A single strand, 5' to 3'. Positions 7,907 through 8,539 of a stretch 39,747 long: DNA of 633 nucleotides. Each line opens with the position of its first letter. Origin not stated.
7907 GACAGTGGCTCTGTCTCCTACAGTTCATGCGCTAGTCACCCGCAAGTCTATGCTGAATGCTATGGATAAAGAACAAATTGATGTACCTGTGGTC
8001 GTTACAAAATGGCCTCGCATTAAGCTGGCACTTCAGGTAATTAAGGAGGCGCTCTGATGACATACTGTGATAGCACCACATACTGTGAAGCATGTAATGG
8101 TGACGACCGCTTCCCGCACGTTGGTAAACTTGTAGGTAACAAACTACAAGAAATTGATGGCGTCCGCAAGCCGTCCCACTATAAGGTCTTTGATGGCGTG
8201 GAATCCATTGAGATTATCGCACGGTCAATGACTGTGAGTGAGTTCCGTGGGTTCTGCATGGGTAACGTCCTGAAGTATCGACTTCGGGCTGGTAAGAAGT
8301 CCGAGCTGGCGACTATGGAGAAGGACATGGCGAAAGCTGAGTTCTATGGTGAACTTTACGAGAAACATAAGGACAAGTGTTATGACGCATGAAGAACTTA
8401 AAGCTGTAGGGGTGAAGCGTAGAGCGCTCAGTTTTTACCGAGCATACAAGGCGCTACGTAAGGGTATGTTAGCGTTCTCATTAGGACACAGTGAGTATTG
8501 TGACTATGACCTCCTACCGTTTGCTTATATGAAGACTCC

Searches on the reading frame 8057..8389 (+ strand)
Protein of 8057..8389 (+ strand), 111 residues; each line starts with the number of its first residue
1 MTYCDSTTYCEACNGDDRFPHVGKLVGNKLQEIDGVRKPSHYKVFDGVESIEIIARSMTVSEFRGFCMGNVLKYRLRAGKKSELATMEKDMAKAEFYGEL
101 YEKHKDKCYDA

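Call 85: search_protein_families(library=phrogs, proteins=[window:8057-8389:+], max_evalue=0.001)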
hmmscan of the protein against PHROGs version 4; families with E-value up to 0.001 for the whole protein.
window:8057-8389:+ (111 aa): 18 families
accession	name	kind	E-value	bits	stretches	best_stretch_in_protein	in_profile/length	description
phrog_2585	-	other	1.4e-51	176.4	1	27-111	89-173/175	nucleotide kinase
phrog_4943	-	unknown function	5.6e-41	141.8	1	29-111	84-165/166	-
phrog_1689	-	other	1.2e-23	85.3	1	28-110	160-240/243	nucleotide kinase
phrog_4472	-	other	4.5e-20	72.5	1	32-110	10-86/100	nucleotide kinase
phrog_236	-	other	1.5e-18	68.7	1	28-103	233-303/431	nucleotide kinase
phrog_36380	-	unknown function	2e-17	64.3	1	33-104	81-163/173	-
phrog_4897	-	other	7.2e-14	53.3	1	26-97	105-172/186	kinase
phrog_1225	-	unknown function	1.1e-10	43.1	1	37-99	10-71/178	-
phrog_11324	-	other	1.6e-09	39.5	1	31-106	6-72/139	nucleotide kinase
phrog_10602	-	other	1.3e-08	36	1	32-91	95-153/168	nucleotide kinase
phrog_32366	-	unknown function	8.6e-07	30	1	33-98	6-62/170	-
phrog_23238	-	unknown function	9.1e-06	26.5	1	34-97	126-189/196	-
phrog_25460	-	unknown function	1.7e-05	25.6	1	37-104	78-139/144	-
phrog_11450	-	unknown function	5.5e-05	23.3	1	30-100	320-383/394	-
phrog_480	-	unknown function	5.6e-05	24.3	1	40-107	24-86/95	-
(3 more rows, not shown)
